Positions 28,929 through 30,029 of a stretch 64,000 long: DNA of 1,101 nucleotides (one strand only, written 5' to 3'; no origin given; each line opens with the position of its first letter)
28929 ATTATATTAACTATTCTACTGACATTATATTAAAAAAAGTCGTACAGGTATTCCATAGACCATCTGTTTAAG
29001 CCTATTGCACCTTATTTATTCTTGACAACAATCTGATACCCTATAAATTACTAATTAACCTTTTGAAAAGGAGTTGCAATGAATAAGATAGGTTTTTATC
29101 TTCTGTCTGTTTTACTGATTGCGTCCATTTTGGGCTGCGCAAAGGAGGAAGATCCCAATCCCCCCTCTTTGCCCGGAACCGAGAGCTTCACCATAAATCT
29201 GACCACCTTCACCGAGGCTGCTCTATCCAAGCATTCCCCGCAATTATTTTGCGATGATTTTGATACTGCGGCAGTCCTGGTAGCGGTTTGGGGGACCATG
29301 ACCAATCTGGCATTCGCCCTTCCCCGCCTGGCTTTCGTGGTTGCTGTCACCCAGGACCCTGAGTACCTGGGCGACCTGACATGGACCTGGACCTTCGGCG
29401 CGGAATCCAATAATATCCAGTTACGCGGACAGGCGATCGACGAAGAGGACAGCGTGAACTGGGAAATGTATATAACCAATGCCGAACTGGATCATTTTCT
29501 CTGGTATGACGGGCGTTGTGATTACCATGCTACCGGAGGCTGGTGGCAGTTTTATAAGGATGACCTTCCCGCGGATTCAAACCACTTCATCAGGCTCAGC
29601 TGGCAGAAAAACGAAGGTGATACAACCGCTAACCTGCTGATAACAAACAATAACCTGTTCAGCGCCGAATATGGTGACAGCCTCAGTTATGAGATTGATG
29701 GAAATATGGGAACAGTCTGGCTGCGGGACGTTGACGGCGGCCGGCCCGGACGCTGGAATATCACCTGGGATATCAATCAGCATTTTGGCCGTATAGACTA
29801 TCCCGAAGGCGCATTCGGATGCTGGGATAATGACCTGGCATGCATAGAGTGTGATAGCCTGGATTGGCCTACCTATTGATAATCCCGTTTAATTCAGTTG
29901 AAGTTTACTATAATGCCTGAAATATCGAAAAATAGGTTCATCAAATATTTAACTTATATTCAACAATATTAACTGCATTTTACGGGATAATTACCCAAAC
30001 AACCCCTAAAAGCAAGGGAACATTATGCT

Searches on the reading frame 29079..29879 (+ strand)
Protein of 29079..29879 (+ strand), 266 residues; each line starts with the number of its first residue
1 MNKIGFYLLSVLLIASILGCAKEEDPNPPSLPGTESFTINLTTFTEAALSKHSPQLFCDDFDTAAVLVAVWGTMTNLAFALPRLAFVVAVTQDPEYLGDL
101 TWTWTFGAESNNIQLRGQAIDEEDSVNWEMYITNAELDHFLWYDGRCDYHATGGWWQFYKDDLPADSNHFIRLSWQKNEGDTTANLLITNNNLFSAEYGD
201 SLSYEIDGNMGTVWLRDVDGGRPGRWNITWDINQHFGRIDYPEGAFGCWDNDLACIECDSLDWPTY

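Call 12: search_protein_families(library=pfam, proteins=[window:29079-29879:+])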
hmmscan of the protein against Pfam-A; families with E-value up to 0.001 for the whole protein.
window:29079-29879:+ (266 aa): 0 families

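Call 67: find_encoding_contigs(protein=window:29079-29879:+, flank=10000, max_places=6)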
Protein window:29079-29879:+ (266 aa): 1 contig read that carries it; 1 place shown.
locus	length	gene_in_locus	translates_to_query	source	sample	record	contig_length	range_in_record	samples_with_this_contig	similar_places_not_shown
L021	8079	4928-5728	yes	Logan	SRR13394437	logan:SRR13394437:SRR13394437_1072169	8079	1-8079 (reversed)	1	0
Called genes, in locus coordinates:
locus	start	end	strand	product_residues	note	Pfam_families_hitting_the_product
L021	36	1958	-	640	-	PF11551:Omp28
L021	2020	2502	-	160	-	-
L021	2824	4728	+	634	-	PF02129:Peptidase_S15, PF08530:PepX_C, PF18962:Por_Secre_tail (weak)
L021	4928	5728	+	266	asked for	-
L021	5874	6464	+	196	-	-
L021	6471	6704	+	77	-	-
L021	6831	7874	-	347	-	PF11141:DUF2914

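Call 74: search_protein_families(library=ncbifam, max_evalue=0.01, proteins=[window:29079-29879:+])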
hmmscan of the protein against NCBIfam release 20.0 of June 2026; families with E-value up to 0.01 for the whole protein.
window:29079-29879:+ (266 aa): 0 families

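Call 75: search_protein_families(library=phrogs, max_evalue=0.01, proteins=[window:29079-29879:+])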
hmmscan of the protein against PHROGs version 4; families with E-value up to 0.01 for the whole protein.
window:29079-29879:+ (266 aa): 0 families
